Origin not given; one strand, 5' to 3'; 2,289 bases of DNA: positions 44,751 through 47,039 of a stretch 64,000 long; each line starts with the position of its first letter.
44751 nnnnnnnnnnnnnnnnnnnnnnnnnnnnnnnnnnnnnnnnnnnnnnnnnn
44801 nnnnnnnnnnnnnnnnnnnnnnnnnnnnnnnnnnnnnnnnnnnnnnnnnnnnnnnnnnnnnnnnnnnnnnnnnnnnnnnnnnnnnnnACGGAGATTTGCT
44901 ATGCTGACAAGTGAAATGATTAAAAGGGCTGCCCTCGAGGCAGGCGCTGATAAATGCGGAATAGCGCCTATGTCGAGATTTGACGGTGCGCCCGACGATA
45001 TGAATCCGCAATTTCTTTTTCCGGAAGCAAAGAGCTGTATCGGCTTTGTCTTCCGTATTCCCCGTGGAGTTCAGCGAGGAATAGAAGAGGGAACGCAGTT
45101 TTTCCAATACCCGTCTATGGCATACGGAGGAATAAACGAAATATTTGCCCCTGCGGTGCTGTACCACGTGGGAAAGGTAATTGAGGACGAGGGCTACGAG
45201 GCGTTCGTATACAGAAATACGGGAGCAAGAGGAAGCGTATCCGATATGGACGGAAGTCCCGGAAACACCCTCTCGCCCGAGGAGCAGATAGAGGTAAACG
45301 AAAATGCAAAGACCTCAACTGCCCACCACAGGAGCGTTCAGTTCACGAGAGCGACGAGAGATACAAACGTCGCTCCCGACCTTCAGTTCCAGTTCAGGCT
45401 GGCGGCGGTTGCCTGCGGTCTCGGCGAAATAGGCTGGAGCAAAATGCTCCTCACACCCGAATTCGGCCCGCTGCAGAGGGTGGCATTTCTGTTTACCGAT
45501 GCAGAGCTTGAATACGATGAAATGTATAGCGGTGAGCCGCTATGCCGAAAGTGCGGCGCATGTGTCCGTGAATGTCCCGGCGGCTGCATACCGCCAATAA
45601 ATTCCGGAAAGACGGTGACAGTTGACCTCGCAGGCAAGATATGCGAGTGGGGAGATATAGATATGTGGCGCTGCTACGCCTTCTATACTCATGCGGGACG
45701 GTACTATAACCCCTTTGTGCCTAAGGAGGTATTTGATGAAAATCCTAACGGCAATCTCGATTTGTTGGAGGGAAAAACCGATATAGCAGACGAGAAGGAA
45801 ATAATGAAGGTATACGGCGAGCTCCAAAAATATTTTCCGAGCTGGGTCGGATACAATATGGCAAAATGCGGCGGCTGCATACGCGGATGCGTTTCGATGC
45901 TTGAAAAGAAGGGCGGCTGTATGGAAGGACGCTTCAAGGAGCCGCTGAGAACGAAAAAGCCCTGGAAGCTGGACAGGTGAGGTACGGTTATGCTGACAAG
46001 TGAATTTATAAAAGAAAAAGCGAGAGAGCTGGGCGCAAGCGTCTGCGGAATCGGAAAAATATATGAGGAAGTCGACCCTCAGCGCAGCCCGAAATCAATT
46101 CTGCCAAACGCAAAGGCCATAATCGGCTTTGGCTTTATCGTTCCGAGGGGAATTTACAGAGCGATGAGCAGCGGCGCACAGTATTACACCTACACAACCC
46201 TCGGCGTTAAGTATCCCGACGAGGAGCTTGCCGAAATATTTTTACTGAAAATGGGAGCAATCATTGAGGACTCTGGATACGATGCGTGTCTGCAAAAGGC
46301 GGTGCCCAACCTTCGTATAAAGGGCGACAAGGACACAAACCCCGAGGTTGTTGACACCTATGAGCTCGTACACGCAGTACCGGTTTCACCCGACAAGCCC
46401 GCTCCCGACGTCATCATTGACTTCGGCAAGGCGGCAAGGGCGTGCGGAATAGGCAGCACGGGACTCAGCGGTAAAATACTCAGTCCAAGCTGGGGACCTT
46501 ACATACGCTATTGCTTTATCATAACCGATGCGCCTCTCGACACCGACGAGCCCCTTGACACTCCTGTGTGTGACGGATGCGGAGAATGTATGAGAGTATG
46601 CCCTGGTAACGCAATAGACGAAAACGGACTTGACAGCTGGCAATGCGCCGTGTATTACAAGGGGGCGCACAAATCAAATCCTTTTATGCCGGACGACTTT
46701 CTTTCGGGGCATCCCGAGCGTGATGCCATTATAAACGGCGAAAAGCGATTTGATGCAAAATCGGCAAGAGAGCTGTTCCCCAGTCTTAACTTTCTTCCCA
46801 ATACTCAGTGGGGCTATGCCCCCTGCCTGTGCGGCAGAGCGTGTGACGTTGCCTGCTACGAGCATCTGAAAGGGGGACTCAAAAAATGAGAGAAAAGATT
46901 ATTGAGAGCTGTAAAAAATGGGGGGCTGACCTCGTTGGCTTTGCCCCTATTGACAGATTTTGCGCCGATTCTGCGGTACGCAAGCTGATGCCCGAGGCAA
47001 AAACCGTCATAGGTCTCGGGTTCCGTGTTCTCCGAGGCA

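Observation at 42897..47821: AraC-controlled operon: U32-like protein plus three tandem QueG/reductive-dehalogenase-like Fe-S paralogs, one gene away from tgt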

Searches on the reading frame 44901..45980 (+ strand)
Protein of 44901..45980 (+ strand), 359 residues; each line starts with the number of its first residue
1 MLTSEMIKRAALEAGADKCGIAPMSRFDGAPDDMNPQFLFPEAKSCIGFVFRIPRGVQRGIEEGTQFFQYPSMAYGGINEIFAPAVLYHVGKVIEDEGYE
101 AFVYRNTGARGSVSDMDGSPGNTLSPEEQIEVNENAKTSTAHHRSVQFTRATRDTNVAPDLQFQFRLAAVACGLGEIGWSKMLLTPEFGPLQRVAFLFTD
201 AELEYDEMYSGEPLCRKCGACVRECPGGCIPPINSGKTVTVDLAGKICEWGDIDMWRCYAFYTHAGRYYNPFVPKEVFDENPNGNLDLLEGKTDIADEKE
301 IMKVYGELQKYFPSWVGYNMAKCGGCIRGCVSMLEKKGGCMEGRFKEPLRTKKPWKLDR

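Call 3: search_protein_families(library=pfam, proteins=[window:44901-45980:+], max_evalue=1)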
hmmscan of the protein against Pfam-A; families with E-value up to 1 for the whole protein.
window:44901-45980:+ (359 aa): 7 families
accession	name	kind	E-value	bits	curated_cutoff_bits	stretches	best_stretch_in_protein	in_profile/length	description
PF13187.11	Fer4_9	-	0.00094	19.6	27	1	215-259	2-38/52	4Fe-4S dicluster domain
PF12838.12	Fer4_7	-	0.0075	17.1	27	1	215-259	2-39/52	4Fe-4S dicluster domain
PF12800.12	Fer4_4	-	0.052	14.4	24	1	214-227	3-16/17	4Fe-4S binding domain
PF13183.11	Fer4_8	-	0.074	14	27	1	206-228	45-67/68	4Fe-4S dicluster domain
PF12837.12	Fer4_6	-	0.15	12.5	25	1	214-230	8-24/24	4Fe-4S binding domain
PF13237.11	Fer4_10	-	0.16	12.4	25.5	1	212-238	6-22/53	4Fe-4S dicluster domain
PF13484.11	Fer4_16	-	0.62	11.3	30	1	215-232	2-19/66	4Fe-4S double cluster binding domain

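Call 4: search_protein_families(library=ncbifam, proteins=[window:44901-45980:+], max_evalue=1)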
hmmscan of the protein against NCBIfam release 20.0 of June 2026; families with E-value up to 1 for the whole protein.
window:44901-45980:+ (359 aa): 7 families
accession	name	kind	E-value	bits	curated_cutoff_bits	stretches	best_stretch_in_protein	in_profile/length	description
TIGR02486.1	RDH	subfamily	7.9e-10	39.1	160.35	1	168-264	156-262/314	reductive dehalogenase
TIGR00276.1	TIGR00276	equivalog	1.8e-06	27.2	200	1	169-231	137-197/337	tRNA epoxyqueuosine(34) reductase QueG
NF058577.1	FdxA_fam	equivalog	0.021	15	65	1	215-231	9-25/52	4Fe-4S ferredoxin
NF043039.1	HgcAB_like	equivalog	0.1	12.2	285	1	212-230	331-349/350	HgcAB-like fusion protein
NF038196.1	ferrodoxin_EFR1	subfamily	0.52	10.3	75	1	204-230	175-201/242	EFR1 family ferrodoxin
NF041890.1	hdrC_Methbact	equivalog_domain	0.55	9.8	270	0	215-263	31-79/192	ferredoxin:CoB-CoM heterodisulfide reductase subunit HdrC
NF040864.1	HgcB_ferredoxin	equivalog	0.63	9.9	99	1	214-230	45-61/93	mercury methylation ferredoxin HgcB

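Call 34: find_homologous_proteins(query=window:44901-45980:+)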
Query window:44901-45980:+ (359 aa): 2103 proteins with E <= 0.001 among 3918 candidates; the best 120 are listed.
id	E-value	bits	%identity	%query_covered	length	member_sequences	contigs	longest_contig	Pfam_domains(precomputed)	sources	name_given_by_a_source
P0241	1.3e-233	793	92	100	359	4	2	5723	-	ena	-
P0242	1.7e-232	789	92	100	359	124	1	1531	-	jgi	jgi:ferredoxin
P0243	7.3e-232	787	92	100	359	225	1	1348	-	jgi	jgi:ferredoxin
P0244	1.5e-231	786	92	100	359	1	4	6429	-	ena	-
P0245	3.7e-230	782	91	100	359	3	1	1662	-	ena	-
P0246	2.0e-229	779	92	99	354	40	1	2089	-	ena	-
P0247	7.6e-227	771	91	100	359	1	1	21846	-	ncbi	-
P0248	1.8e-226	770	90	99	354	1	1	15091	-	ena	-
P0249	9.3e-226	767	90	100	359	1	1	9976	-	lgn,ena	-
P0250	3.8e-225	765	89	100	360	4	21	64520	-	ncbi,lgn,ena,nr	ncbi:MAG: hypothetical protein IJX64_02560 [Clostridia bacterium]|nr:hypothetical protein [Clostridi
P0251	6.6e-225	764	90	100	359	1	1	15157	-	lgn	-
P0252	6.7e-224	761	89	100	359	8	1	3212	-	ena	-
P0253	8.4e-224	761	89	100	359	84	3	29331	-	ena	-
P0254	1.2e-223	760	88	100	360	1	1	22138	-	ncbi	-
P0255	1.4e-223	760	89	100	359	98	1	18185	-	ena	-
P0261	7.1e-223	758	89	100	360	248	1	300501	-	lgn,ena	-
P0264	1.7e-222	756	88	100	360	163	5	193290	-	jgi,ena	-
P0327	4.7e-218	742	87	100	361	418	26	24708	-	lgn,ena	-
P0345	1.9e-216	737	85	100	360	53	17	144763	-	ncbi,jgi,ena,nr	ncbi:MAG: hypothetical protein E7391_00070 [Ruminococcaceae bacterium]|nr:hypothetical protein [Osci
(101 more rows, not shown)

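Call 47: predict_structure(alignment_id=A4)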
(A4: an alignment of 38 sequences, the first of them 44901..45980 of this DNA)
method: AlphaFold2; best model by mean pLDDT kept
length: 359 residues; sequences in the alignment: 38
mean_pLDDT: 72.7   pTM: 0.77
mean pLDDT of the five models: 72.7, 72.3, 71.1, 69.7, 65.2
residues with pLDDT >= 90: 90; 70-90: 143; 50-70: 49; < 50: 77
segments of 3 or more residues with pLDDT < 50: 60-73, 106-153, 155-161, 319-321, 355-359
pLDDT, mean of each block of 10 residues (from residue 1): 95 95 92 74 92 67 44 56 85 95 54 33 27 41 34 43 73 93 88 86 96 90 83 89 91 75 69 82 85 73 78 58 71 81 75 50
secondary structure, 60 per line:
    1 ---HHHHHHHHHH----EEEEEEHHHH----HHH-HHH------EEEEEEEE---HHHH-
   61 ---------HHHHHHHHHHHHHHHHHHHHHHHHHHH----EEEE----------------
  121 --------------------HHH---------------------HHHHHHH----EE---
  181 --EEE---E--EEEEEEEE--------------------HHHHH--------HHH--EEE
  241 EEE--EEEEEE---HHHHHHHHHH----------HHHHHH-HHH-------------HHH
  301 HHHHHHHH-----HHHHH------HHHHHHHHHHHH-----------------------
elements in order: H4-13 E18-23 H24-27 E45-52 H56-59 H70-96 E101-104 H165-171 E183-185 E192-199 H220-224 E238-243 E246-251 H255-264 H275-280 H298-308 H314-318 H325-336

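Call 51: fold_search(model_id=the predicted structure, library=pdb)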
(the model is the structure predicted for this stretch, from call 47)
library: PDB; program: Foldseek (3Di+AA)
matches with E <= 10: 150; with E <= 0.001: 46
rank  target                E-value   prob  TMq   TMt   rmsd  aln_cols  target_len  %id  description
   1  5t8y_A                5.6e-08  1.00  0.38  0.37  13.9       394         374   15  Structure of epoxyqueuosine reductase from Bacillus subtilis with the Asp134 catalytic loop swung out of the active si (released 2016-09-28)
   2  8q4h_A                9.5e-08  1.00  0.37  0.27  10.1       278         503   19  a membrane-bound menaquinol:organohalide oxidoreductase complex RDH complex (released 2023-10-18)
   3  5d6s_C                1.1e-07  1.00  0.40  0.40  11.8       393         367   14  Structure of epoxyqueuosine reductase from Streptococcus thermophilus. (released 2015-09-23)
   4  5d6s_A                1.1e-07  1.00  0.40  0.39  11.9       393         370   14  Structure of epoxyqueuosine reductase from Streptococcus thermophilus. (released 2015-09-23)
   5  4ur3_A                1.3e-07  1.00  0.43  0.34   8.5       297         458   18  Crystal structure of the PCE reductive dehalogenase from S. multivorans P2(1) crystal form (released 2014-10-15)
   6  4ur3_C                1.3e-07  1.00  0.43  0.35   8.9       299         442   18  Crystal structure of the PCE reductive dehalogenase from S. multivorans P2(1) crystal form (released 2014-10-15)
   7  5m8u_B                1.6e-07  1.00  0.42  0.36   7.3       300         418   18  PCE reductive dehalogenase from S. multivorans in complex with 4-bromophenol (released 2017-07-12)
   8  5m90_A                2.0e-07  1.00  0.41  0.34   8.7       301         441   18  PCE reductive dehalogenase from S. multivorans in complex with 3,4,5-trifluorophenol (released 2017-07-12)
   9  4ur3_D                2.1e-07  1.00  0.42  0.35   8.6       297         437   18  Crystal structure of the PCE reductive dehalogenase from S. multivorans P2(1) crystal form (released 2014-10-15)
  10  5m8x_B                2.1e-07  1.00  0.41  0.35   8.8       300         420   18  PCE reductive dehalogenase from S. multivorans in complex with 2,4,5-trichlorophenol (released 2017-07-12)
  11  5maa_A                2.4e-07  1.00  0.42  0.34   7.1       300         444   18  PCE reductive dehalogenase from S. multivorans in complex with 3-bromophenol (released 2017-07-12)
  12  5d0a_D                2.4e-07  1.00  0.40  0.38  13.2       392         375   15  Crystal structure of epoxyqueuosine reductase with cleaved RNA stem loop (released 2016-09-28)
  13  4ur2_A                2.5e-07  1.00  0.42  0.34   9.0       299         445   18  Crystal structure of the PCE reductive dehalogenase from S. multivorans in complex with iodide (released 2014-10-15)
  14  5ma2_B                2.7e-07  1.00  0.40  0.35   8.8       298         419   18  PCE reductive dehalogenase from S. multivorans in complex with 4-iodophenol (released 2017-07-12)
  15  5m8w_A                2.8e-07  1.00  0.43  0.35   8.5       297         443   18  PCE reductive dehalogenase from S. multivorans in complex with 4-chlorophenol (released 2017-07-12)
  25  5t8y_B                5.4e-07  1.00  0.38  0.36  14.1       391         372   15  Structure of epoxyqueuosine reductase from Bacillus subtilis with the Asp134 catalytic loop swung out of the active si (released 2016-09-28)
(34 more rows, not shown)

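Call 66: find_encoding_contigs(protein=P0261, flank=10000, max_places=4)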
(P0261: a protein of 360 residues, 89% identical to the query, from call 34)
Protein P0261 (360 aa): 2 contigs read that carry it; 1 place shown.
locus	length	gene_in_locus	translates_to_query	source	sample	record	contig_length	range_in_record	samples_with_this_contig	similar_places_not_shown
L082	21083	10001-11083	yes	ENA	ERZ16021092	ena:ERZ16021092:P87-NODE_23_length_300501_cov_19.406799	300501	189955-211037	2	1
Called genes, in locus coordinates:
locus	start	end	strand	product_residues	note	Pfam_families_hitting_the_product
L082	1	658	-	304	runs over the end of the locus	PF00701:DHDPS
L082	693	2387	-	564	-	PF00920:ILVD_EDD_N, PF24877:ILV_EDD_C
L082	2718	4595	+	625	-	PF11308:Glyco_hydro_129, PF18952:DUF5696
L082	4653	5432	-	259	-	PF00165:HTH_AraC, PF12833:HTH_18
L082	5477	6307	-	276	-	PF02311:AraC_binding, PF07883:Cupin_2 (weak), PF12833:HTH_18, PF00165:HTH_AraC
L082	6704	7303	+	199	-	-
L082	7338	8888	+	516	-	PF00082:Peptidase_S8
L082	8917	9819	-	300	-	PF02311:AraC_binding (weak), PF14525:AraC_binding_2 (weak), PF12833:HTH_18, PF00165:HTH_AraC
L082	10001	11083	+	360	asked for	-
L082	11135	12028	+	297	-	-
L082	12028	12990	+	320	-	PF13484:Fer4_16 (faint)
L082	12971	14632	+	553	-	PF18952:DUF5696, PF12905:Glyco_hydro_101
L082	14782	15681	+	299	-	PF01522:Polysacc_deac_1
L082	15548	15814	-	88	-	-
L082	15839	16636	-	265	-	PF12833:HTH_18, PF00165:HTH_AraC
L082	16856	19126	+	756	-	PF14498:Glyco_hyd_65N_2, PF22124:Glyco_hydro_95_cat, PF21307:Glyco_hydro_95_C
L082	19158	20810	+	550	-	PF00395:SLH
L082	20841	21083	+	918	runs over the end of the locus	PF00395:SLH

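Call 67: find_encoding_contigs(protein=P0327, flank=10000, max_places=4)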
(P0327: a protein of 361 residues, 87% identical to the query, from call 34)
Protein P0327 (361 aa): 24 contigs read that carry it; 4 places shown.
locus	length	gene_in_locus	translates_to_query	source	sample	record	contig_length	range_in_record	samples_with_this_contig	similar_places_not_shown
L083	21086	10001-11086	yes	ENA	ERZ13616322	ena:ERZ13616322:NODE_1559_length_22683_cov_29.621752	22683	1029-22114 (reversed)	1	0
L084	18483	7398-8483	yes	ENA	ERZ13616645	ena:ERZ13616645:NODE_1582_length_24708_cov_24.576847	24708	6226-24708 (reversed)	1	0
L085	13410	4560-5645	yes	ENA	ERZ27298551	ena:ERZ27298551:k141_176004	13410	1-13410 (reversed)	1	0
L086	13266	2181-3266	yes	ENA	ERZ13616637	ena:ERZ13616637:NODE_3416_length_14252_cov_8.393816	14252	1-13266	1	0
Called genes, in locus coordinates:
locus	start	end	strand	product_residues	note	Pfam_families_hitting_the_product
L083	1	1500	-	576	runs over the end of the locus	PF00239:Resolvase, PF07508:Recombinase, PF13408:Zn_ribbon_recom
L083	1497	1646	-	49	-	-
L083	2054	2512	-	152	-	-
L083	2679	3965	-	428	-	PF01076:Mob_Pre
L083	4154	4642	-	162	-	-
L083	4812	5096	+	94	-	PF13560:HTH_31, PF12844:HTH_19, PF01381:HTH_3, PF13443:HTH_26 (weak)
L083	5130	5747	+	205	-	PF01522:Polysacc_deac_1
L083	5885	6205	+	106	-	PF04480:DUF559, PF18741:MTES_1575 (weak)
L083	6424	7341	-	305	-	-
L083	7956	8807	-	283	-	PF00165:HTH_AraC, PF12833:HTH_18, PF00165:HTH_AraC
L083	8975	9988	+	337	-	-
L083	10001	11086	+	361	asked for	-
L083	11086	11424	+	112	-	-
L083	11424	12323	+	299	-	PF00037:Fer4 (faint)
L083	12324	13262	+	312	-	PF00037:Fer4 (weak), PF13484:Fer4_16 (weak)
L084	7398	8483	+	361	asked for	-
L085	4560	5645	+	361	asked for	-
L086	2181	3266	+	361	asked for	-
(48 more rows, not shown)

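Call 68: find_encoding_contigs(protein=P0264, flank=10000, max_places=3)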
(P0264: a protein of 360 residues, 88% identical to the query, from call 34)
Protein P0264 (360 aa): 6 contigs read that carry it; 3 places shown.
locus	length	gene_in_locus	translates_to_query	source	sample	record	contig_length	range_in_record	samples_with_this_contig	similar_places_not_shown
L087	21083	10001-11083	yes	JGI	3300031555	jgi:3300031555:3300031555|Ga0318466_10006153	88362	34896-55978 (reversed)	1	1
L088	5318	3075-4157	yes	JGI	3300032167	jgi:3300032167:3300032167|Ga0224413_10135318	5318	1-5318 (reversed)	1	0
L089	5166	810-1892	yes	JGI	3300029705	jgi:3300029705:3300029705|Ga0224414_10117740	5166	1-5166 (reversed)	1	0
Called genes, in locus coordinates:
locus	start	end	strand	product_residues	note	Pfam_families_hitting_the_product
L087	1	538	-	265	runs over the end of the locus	PF00165:HTH_AraC (weak), PF12833:HTH_18, PF00165:HTH_AraC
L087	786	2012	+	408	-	PF03315:SDH_beta, PF03313:SDH_alpha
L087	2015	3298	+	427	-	PF01546:Peptidase_M20 (weak), PF07687:M20_dimer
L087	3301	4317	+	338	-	PF01370:Epimerase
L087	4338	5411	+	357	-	PF00701:DHDPS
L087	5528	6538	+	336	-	PF00389:2-Hacid_dh (weak), PF02826:2-Hacid_dh_C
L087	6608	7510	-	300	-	PF12833:HTH_18, PF00165:HTH_AraC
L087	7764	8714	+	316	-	-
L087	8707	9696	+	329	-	PF04055:Radical_SAM, PF13186:SPASM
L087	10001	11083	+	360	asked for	-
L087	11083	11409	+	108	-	PF07883:Cupin_2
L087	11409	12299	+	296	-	PF00037:Fer4 (faint)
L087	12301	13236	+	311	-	PF13484:Fer4_16 (weak)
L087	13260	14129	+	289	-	PF01408:GFO_IDH_MocA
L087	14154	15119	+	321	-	PF01408:GFO_IDH_MocA, PF22725:GFO_IDH_MocA_C3, PF02894:GFO_IDH_MocA_C (weak)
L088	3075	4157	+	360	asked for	-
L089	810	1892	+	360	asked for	-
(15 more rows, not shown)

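Call 78: find_encoding_contigs(protein=P0345, flank=10000, max_places=2)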
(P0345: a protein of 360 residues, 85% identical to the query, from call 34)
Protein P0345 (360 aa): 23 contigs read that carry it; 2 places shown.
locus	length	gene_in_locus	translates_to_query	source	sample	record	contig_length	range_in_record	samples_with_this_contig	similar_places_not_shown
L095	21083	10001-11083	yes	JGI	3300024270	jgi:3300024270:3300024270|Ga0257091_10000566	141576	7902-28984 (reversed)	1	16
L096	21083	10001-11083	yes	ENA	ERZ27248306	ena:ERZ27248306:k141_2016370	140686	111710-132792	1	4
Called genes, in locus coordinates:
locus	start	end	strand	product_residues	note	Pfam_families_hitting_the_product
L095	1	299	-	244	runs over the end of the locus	-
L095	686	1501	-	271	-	PF02311:AraC_binding, PF00165:HTH_AraC, PF12833:HTH_18, PF00165:HTH_AraC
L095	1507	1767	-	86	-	-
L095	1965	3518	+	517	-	-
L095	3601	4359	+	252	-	PF00165:HTH_AraC (weak), PF12833:HTH_18, PF00165:HTH_AraC (weak)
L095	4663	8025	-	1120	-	PF02018:CBM_4_9 (faint), PF24517:CBM96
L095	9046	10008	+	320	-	-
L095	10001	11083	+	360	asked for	-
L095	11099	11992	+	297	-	PF00037:Fer4 (faint)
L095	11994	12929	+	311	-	PF13484:Fer4_16 (faint)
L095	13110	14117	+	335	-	-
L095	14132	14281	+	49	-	-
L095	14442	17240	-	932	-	PF03629:SASA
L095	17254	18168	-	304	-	PF01261:AP_endonuc_2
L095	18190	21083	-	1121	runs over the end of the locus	PF07833:Cu_amine_oxidN1, PF02018:CBM_4_9, PF00331:Glyco_hydro_10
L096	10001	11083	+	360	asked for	-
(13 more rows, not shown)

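Call 88: search_dna_similar(query=window:44901-45980:+, collection=plasmids, mode=protein, max_evalue=1e-10, max_rows=15)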
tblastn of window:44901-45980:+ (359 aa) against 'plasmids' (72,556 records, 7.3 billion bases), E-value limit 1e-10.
No match.

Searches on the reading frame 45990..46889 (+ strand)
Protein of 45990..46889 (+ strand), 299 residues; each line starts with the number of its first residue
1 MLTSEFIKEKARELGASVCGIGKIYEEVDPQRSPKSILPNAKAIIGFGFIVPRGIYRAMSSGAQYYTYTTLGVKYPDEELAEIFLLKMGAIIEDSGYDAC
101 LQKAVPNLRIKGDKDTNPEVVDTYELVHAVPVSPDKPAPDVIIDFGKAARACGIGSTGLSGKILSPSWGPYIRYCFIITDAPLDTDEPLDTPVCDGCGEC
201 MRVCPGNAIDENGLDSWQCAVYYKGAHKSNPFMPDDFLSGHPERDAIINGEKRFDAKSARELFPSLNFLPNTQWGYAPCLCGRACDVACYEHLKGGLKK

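Call 3: search_protein_families(library=pfam, proteins=[window:45990-46889:+], max_evalue=1)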
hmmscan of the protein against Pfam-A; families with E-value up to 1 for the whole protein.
window:45990-46889:+ (299 aa): 9 families
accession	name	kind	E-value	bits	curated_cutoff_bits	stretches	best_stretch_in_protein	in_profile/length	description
PF00037.32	Fer4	-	3.5e-05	23.9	21.1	1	193-210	7-24/24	4Fe-4S binding domain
PF13484.11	Fer4_16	-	0.00011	23.4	30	1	194-223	2-33/66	4Fe-4S double cluster binding domain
PF12837.12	Fer4_6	-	0.00092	19.5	25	1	193-209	8-24/24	4Fe-4S binding domain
PF25160.1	LdpA_Fe-S-bd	-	0.0014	18.8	27.6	1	192-212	26-46/49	LdpA Fe-S cluster-binding domain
PF13237.11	Fer4_10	-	0.0018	18.6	25.5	1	190-207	5-24/53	4Fe-4S dicluster domain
PF12838.12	Fer4_7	-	0.0032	18.4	27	1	194-211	2-19/52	4Fe-4S dicluster domain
PF12800.12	Fer4_4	-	0.0053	17.5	24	1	193-205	3-15/17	4Fe-4S binding domain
PF13187.11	Fer4_9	-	0.0086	16.5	27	1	194-209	2-17/52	4Fe-4S dicluster domain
PF12798.12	Fer4_3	-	0.026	15.8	27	1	194-208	1-15/15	4Fe-4S binding domain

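Call 4: search_protein_families(library=ncbifam, proteins=[window:45990-46889:+], max_evalue=1)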
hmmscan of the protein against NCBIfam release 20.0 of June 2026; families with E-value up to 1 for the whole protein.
window:45990-46889:+ (299 aa): 30 families (the best 25 are shown)
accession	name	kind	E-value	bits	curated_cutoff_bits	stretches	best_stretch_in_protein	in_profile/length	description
TIGR02486.1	RDH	subfamily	3.5e-12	46.8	160.35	1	149-221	157-234/314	reductive dehalogenase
TIGR00276.1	TIGR00276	equivalog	3.3e-11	42.8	200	1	148-224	136-212/337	tRNA epoxyqueuosine(34) reductase QueG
TIGR02912.1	sulfite_red_C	equivalog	0.0014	17.7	324.1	1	193-240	202-248/314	sulfite reductase subunit C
TIGR02700.1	flavo_MJ0208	hypoth_equivalog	0.0056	16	251.35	1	193-211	178-196/234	dihydromethanopterin reductase (acceptor)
NF040684.1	PorD_Arch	equivalog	0.011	15.8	120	1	189-210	59-80/85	pyruvate synthase subunit PorD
TIGR02512.1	FeFe_hydrog_A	subfamily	0.016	14.1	405.95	1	185-212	43-70/375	[FeFe] hydrogenase, group A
TIGR02179.1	PorD_KorD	subfamily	0.018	15.2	60.05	1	189-210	52-73/78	2-oxoacid:acceptor oxidoreductase, delta subunit, pyruvate/2-ketoisovalerate family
NF042987.1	OGOR_delta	exception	0.019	15.1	125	1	187-209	26-48/89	2-oxoglutarate ferredoxin oxidoreductase subunit delta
NF041891.1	hdrA_Methbact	equivalog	0.019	13.1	1300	1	189-218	598-627/762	ferredoxin:CoB-CoM heterodisulfide reductase subunit HdrA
NF040864.1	HgcB_ferredoxin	equivalog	0.023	14.5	99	1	190-210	12-32/93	mercury methylation ferredoxin HgcB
TIGR04105.1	FeFe_hydrog_B1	subfamily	0.023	13.4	450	1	189-211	139-161/462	monomeric [FeFe] hydrogenase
NF040763.1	FeFe_hydrog_A6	exception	0.032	12.6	765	1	185-212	181-208/571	NADH-dependent [FeFe] hydrogenase, group A6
NF004914.0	PRK06273.1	equivalog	0.034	13.9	163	1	184-212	43-71/167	ferredoxin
TIGR00402.1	napF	equivalog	0.036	14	102.2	1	182-210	25-53/149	ferredoxin-type protein NapF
NF005503.0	PRK07118.1-2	equivalog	0.038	13.2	252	1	189-210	164-185/292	RnfABCDGE type electron transport complex subunit B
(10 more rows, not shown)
